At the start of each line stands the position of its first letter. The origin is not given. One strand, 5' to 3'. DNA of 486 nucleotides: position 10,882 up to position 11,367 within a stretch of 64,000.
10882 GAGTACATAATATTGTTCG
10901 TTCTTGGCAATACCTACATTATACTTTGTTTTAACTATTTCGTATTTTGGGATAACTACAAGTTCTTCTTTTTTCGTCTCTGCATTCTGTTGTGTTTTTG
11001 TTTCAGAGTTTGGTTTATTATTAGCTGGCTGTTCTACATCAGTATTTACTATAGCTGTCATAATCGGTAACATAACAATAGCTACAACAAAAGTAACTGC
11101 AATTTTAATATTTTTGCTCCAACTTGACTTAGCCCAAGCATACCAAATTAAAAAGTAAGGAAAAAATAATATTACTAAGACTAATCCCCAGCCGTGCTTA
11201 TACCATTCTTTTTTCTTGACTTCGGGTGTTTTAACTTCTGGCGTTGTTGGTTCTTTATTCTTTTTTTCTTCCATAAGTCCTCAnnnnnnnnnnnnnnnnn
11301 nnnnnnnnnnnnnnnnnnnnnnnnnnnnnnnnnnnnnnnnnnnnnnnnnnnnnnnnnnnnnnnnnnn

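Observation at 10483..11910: Tandem paralogous membrane-anchored proteins sharing an identical 87-bp 5' module but different C-terminal domains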

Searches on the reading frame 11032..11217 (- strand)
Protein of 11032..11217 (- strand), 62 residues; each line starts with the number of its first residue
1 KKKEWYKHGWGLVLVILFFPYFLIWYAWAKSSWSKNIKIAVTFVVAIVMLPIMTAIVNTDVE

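Call 22: find_related_loci(query=A1, collection=genome_contigs, flank=6000)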
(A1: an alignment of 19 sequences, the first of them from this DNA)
Query A1 (62 aa) in genome_contigs; peptide patterns used: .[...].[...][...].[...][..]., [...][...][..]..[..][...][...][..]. (x = any residue, [..] = any of these).
84 stretches matched a pattern; 22 encode a relative of the query (tblastn E <= 1e-3); 22 distinct loci.
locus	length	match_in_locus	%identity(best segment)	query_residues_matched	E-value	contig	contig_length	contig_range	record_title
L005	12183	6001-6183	70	2-62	2e-29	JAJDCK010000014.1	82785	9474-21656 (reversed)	MAG: Candidatus Saccharibacteria bacterium isolate OFTM277 OFTM277_13, whole genome shotgun sequence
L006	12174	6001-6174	71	2-59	4e-27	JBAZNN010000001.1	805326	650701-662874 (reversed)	MAG: Candidatus Saccharimonadales bacterium isolate SO_2017_LW4_70 scaffold_13_c1_LW137-91_2017, whole genome shotgun se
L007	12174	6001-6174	69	2-59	5e-27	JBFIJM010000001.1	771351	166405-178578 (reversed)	MAG: Candidatus Saccharimonadales bacterium isolate Mix_sand11.2021.09.Z.86 k141_1409330_length_771351_cov_17.0050, whol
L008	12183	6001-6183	69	1-61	3e-23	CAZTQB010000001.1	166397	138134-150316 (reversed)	MAG TPA_asm: uncultured Candidatus Saccharibacteria bacterium isolate binchicken_co168_76 genome assembly, contig: NODE_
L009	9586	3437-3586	54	1-50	2e-16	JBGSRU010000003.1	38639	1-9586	MAG: Candidatus Saccharimonadales bacterium isolate JTS-AC366 k141_2331793, whole genome shotgun sequence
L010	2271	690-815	60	1-42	2e-15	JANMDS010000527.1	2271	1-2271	MAG: Betaproteobacteria bacterium isolate OTE_75_metabat_118 OTE_75_k141_1959987, whole genome shotgun sequence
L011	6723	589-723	58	3-47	3e-13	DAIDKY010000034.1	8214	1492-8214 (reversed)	MAG TPA_asm: bacterium isolate clean414 NODE_34_length_8214_cov_3.652943, whole genome shotgun sequence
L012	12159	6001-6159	49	1-52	2e-12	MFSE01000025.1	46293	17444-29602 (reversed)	MAG: Candidatus Moranbacteria bacterium RIFOXYA12_FULL_35_19 rifixya3_full_scaffold_632, whole genome shotgun sequence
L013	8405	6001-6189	41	3-62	4e-12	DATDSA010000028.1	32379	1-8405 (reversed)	MAG TPA_asm: Patescibacteria group bacterium isolate SMAG_U7991 k141_381016, whole genome shotgun sequence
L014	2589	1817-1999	43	1-59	8e-12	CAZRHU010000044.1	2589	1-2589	MAG TPA_asm: uncultured Candidatus Saccharibacteria bacterium isolate binchicken_co17_436 genome assembly, contig: NODE_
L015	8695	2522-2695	50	1-62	2e-19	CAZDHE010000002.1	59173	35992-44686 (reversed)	MAG TPA_asm: uncultured Bdellovibrionales bacterium isolate SRP252850_co1_117 genome assembly, contig: NODE_630_length_5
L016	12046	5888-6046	45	1-53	3e-9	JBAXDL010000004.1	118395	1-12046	MAG: bacterium isolate ELA218 MAG218_4, whole genome shotgun sequence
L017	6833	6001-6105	49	1-35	2e-8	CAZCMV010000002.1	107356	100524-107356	MAG TPA_asm: uncultured Bdellovibrionales bacterium isolate SRP192927_co1_222 genome assembly, contig: NODE_143_length_1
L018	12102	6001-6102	47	2-35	9e-8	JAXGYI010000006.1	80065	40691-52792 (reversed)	MAG: Candidatus Moraniibacteriota bacterium isolate AnMBR.bin51 bin51_6, whole genome shotgun sequence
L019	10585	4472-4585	42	1-38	9e-8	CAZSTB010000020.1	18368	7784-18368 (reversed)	MAG TPA_asm: uncultured Bdellovibrionales bacterium isolate SRP011637_co1_57 genome assembly, contig: NODE_922_length_18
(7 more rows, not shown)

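Call 23: find_homologous_proteins(query=A1)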
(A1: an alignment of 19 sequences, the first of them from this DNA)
Query A1 (19 sequences) (62 aa, profile of the alignment): 2 proteins with E <= 0.001 among 2082 candidates.
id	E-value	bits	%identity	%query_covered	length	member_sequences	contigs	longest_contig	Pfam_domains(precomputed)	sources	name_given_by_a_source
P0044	4.0e-24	102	66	77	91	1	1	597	-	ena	-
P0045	4.9e-24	102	60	87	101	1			-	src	-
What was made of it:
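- Tried and rejected: Profile search with the anchor alignment against the 5.8-billion-protein set returned only 2 fragments and was uninformative (call 23).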

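Call 53: find_related_loci(query=A1, collection=metagenome_contigs, flank=6000)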
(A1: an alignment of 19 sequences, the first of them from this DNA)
Query A1 (62 aa) in metagenome_contigs; peptide patterns used: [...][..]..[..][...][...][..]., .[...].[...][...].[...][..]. (x = any residue, [..] = any of these).
241 stretches matched a pattern; 39 encode a relative of the query (tblastn E <= 1e-3); 39 distinct loci.
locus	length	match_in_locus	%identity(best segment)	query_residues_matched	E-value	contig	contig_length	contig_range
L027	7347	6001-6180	73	1-60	1e-28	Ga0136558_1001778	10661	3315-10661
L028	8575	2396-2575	73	1-60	1e-28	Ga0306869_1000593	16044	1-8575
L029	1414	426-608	67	2-62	2e-27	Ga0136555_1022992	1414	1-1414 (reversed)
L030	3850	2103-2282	68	3-61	1e-26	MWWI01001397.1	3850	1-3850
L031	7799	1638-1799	76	2-55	4e-22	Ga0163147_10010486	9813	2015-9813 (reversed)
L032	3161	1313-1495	62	2-62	8e-20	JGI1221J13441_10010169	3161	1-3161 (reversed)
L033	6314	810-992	62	2-62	8e-20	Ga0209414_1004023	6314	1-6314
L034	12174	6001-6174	71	2-59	4e-27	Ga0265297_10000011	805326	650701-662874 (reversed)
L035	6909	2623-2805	52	1-60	4e-17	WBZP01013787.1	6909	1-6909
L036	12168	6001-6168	52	3-58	6e-16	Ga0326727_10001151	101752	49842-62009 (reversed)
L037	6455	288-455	50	3-58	2e-15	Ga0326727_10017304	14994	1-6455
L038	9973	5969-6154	44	1-62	5e-15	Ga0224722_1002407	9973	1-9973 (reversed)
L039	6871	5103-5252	48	1-50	4e-14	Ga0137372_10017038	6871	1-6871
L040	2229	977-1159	43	1-61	6e-14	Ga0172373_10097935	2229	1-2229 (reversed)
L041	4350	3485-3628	46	3-50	9e-14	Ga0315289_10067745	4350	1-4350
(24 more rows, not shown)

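Call 72: search_protein_families(library=pfam, proteins=[L012:6623-8149:+, L009:1442-3160:+, L017:4225-5727:+, L008:1667-3262:-, L036:8401-9957:+], max_evalue=0.001)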
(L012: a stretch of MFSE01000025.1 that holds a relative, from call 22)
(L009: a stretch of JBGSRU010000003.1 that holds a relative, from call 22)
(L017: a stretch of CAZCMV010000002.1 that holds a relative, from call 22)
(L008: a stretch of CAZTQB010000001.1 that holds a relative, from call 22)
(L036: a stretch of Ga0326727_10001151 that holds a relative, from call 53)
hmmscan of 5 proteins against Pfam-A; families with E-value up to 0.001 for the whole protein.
L012:6623-8149:+ (509 aa): 3 families
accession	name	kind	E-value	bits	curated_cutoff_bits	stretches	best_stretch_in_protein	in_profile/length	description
PF00239.26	Resolvase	-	2.9e-21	76.5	23.3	1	8-162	1-145/145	Resolvase, N terminal domain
PF07508.19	Recombinase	-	1.3e-14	54.7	21.1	1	191-273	6-100/102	Recombinase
PF13408.12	Zn_ribbon_recom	-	7.5e-10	39.5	25.3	1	288-337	1-52/58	Recombinase zinc beta ribbon domain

L009:1442-3160:+ (573 aa): 3 families
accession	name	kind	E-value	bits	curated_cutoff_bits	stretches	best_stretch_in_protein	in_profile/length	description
PF00239.26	Resolvase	-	7.4e-11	42.8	23.3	1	20-120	2-99/145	Resolvase, N terminal domain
PF07508.19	Recombinase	-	1.4e-07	32.1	21.1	1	209-312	1-97/102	Recombinase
PF04912.19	Dynamitin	-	0.00044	20.1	31.8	1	399-509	201-287/396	Dynamitin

L017:4225-5727:+ (501 aa): 3 families
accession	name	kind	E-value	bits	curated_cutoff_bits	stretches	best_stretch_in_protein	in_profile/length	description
PF00239.26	Resolvase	-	2.8e-21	76.6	23.3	1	76-220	3-143/145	Resolvase, N terminal domain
PF07508.19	Recombinase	-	2.2e-12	47.6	21.1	1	249-337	4-101/102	Recombinase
PF13408.12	Zn_ribbon_recom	-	3.8e-06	27.6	25.3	1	349-402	2-49/58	Recombinase zinc beta ribbon domain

L008:1667-3262:- (532 aa): 4 families
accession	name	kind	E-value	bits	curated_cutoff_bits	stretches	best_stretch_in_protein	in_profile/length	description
PF00239.26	Resolvase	-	3.9e-14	53.4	23.3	1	13-162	2-143/145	Resolvase, N terminal domain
PF07508.19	Recombinase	-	6.1e-09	36.5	21.1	1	191-274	4-102/102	Recombinase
PF13408.12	Zn_ribbon_recom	-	2.6e-07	31.4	25.3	1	288-348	2-56/58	Recombinase zinc beta ribbon domain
PF08755.16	YccV-like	-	0.00025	21.7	22.8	0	287-344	15-79/101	Hemimethylated DNA-binding protein YccV like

L036:8401-9957:+ (519 aa): 3 families
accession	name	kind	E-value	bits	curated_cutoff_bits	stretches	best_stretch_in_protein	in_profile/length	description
PF00239.26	Resolvase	-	8.5e-31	107.4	23.3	1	11-160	3-145/145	Resolvase, N terminal domain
PF07508.19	Recombinase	-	3.1e-06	27.8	21.1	1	182-261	4-94/102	Recombinase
PF13408.12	Zn_ribbon_recom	-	0.00059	20.6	25.3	0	282-320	1-36/58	Recombinase zinc beta ribbon domain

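Call 73: find_related_loci(query=A1, collection=viral_contigs, flank=8000)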
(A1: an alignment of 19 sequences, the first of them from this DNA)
Query A1 (62 aa) in viral_contigs; peptide patterns used: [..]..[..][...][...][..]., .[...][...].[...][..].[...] (x = any residue, [..] = any of these).
64 stretches matched a pattern, but none encodes a relative of the query by tblastn (E <= 1e-3).

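Call 77: search_protein_families(library=pfam, alignment_id=A6, max_evalue=0.00001)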
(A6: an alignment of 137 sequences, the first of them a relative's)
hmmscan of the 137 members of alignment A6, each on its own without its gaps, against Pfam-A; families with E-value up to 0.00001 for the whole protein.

A. member 1, L012:431-937:- (169 aa): 0 families

B. families by the number of members that match (of 137 scanned): 80 families (the first 25 are shown)
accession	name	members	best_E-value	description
PF00239.26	Resolvase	12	8.3e-31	Resolvase, N terminal domain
PF07508.19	Recombinase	9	3.3e-19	Recombinase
PF13408.12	Zn_ribbon_recom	7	7.4e-10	Recombinase zinc beta ribbon domain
PF01555.25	N6_N4_Mtase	5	9e-31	DNA methylase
PF13022.12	HTH_Tnp_1_2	3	1.3e-06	Helix-turn-helix of insertion element transposase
PF00145.23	DNA_methylase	2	1.2e-82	C-5 cytosine-specific DNA methylase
PF13439.12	Glyco_transf_4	2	6.5e-28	Glycosyltransferase Family 4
PF09851.14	SHOCT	2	3.7e-09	Short C-terminal domain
PF04551.19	GcpE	1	3.7e-121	GcpE protein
PF02384.22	N6_Mtase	1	1.3e-99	N-6 DNA Methylase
PF02401.23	LYTB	1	6e-88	LytB protein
PF00232.24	Glyco_hydro_1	1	1.1e-86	Glycosyl hydrolase family 1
PF01625.27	PMSR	1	6e-65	Peptide methionine sulfoxide reductase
PF00133.28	tRNA-synt_1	1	8.1e-64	tRNA synthetases class I (I, L, M and V)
PF04011.17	LemA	1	1.3e-57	LemA family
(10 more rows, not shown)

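Call 78: search_protein_families(library=phrogs, proteins=[L017:446-1717:+, L017:1680-2450:+, L017:2450-2845:+, L017:2832-4283:+, L012:1574-2695:+, L012:4977-5939:+, L012:8322-9071:+, L036:10123-11874:+, L036:3540-4487:+, L009:4368-6260:-], max_evalue=0.00001)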
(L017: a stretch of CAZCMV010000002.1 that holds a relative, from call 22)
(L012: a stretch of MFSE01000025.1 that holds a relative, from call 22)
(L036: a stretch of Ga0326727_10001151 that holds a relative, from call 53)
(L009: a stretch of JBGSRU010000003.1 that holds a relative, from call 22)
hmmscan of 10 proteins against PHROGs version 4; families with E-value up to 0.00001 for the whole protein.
L017:446-1717:+ (424 aa): 15 families
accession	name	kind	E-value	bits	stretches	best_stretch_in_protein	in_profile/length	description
phrog_498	-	other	6.7e-81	273.7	1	8-422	34-430/633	DNA methyltransferase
phrog_67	-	other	2.8e-28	100.4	1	144-420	105-351/743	DNA methyltransferase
phrog_620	-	DNA, RNA and nucleotide metabolism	6.4e-25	89.5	1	8-149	8-149/217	ParB-like partition protein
phrog_9353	-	unknown function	6.4e-22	79.6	1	17-177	19-167/245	-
phrog_3008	-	other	4.1e-18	66.5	1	345-421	144-220/244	DNA methyltransferase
phrog_23085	-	unknown function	2.7e-15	57.2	1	345-419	38-112/138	-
phrog_940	-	DNA, RNA and nucleotide metabolism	3.3e-14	53.9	1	9-147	6-142/388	nuclease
phrog_8071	-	DNA, RNA and nucleotide metabolism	8.1e-14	52.7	1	6-200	4-205/389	ParB-like partition protein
phrog_15396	-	DNA, RNA and nucleotide metabolism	4.8e-10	40.7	1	13-150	8-150/258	ParB-like partition nuclease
phrog_930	-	DNA, RNA and nucleotide metabolism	6.7e-10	40.2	1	10-142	8-144/223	ParB-like partition protein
phrog_18293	-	other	1.6e-09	38.7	1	349-422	44-117/119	methyltransferase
phrog_5475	-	unknown function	1.9e-09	37.9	1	13-73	7-66/458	-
phrog_6952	-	other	4.3e-08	34.2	1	337-403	100-166/181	DNA methyltransferase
phrog_18056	-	DNA, RNA and nucleotide metabolism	2.6e-07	30.9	1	12-78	6-71/387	ParB-like partition nuclease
phrog_723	-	DNA, RNA and nucleotide metabolism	4.7e-06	27.6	1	4-147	8-156/223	ParB-like partition protein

L017:1680-2450:+ (257 aa): 8 families
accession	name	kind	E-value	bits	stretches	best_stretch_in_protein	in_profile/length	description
phrog_498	-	other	9.5e-61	207.1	1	12-255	189-429/633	DNA methyltransferase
phrog_67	-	other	2.3e-37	130.4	1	23-251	123-348/743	DNA methyltransferase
phrog_3008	-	other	5.6e-24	85.7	1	176-253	141-218/244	DNA methyltransferase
phrog_18293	-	other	5.4e-19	69.3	1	170-254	31-115/119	methyltransferase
phrog_23085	-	unknown function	9.8e-13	49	1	151-247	3-106/138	-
phrog_8769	-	other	4.6e-12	46.6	1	195-250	2-57/71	methyltransferase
phrog_23148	-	unknown function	2.7e-09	38.3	1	184-249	84-149/165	-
phrog_6952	-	other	4.7e-06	27.6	1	172-239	106-168/181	DNA methyltransferase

L017:2450-2845:+ (132 aa): 2 families
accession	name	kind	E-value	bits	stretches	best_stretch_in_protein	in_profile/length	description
phrog_4044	-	head and packaging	2e-12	48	1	7-54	29-76/180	terminase small subunit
phrog_309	-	head and packaging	2.6e-06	28.7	1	28-115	167-275/319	terminase small subunit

L017:2832-4283:+ (484 aa): 6 families
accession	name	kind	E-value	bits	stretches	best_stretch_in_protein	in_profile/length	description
phrog_38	-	head and packaging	3.1e-78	265.2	1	20-470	258-710/760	terminase large subunit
phrog_5573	-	head and packaging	3.9e-17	63.5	1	244-464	18-235/250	terminase large subunit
phrog_14112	-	unknown function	1.4e-08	35.6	1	64-195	104-237/247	-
phrog_979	-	head and packaging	1.8e-08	34.5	1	299-463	428-599/642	terminase large subunit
phrog_4758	-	head and packaging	1.9e-08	34.9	1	25-251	15-241/243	terminase large subunit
phrog_9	-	head and packaging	1.5e-06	28.3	0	233-399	402-587/812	terminase large subunit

L012:1574-2695:+ (374 aa): 0 families

L012:4977-5939:+ (321 aa): 4 families
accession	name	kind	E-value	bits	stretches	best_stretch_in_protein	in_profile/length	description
phrog_20876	-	DNA, RNA and nucleotide metabolism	7.7e-35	121.6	1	59-297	114-359/395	nuclease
phrog_8809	-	unknown function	2.9e-30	105.1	1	76-285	1064-1269/2317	-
phrog_452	-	DNA, RNA and nucleotide metabolism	2.4e-23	84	1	70-222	34-186/201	endonuclease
phrog_37565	-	unknown function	1.9e-17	64.6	1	270-321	240-291/291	-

L012:8322-9071:+ (250 aa): 0 families

L036:10123-11874:+ (584 aa): 8 families
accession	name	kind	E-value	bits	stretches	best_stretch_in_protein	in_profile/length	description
phrog_857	-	unknown function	4.8e-61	208.4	2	443-559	346-463/468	-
phrog_10912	-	other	1.9e-52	179.4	1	130-556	556-961/970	kinase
phrog_20458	-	unknown function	9.5e-50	170.7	1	312-558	440-671/829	-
phrog_18358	-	unknown function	2.4e-17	63.3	1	312-556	429-652/904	-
phrog_20778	-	unknown function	1.3e-12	47.8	1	445-554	562-670/675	-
phrog_28116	-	unknown function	1.1e-11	45.4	1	304-555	270-501/512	-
phrog_5982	-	unknown function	1e-09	37.8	1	466-565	760-855/1030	-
phrog_8137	-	unknown function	5e-08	33.2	1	450-552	463-557/572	-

L036:3540-4487:+ (316 aa): 2 families
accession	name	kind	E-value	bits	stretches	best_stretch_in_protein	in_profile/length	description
phrog_2199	-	integration and excision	1.4e-59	203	2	140-314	184-351/356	transposase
phrog_21610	-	unknown function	3.9e-23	83.2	1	193-314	2-128/143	-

L009:4368-6260:- (631 aa): 0 families
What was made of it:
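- L017 reads ParB-MTase, MTase, TerS, TerL, recombinase, anchor gene (call 78).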
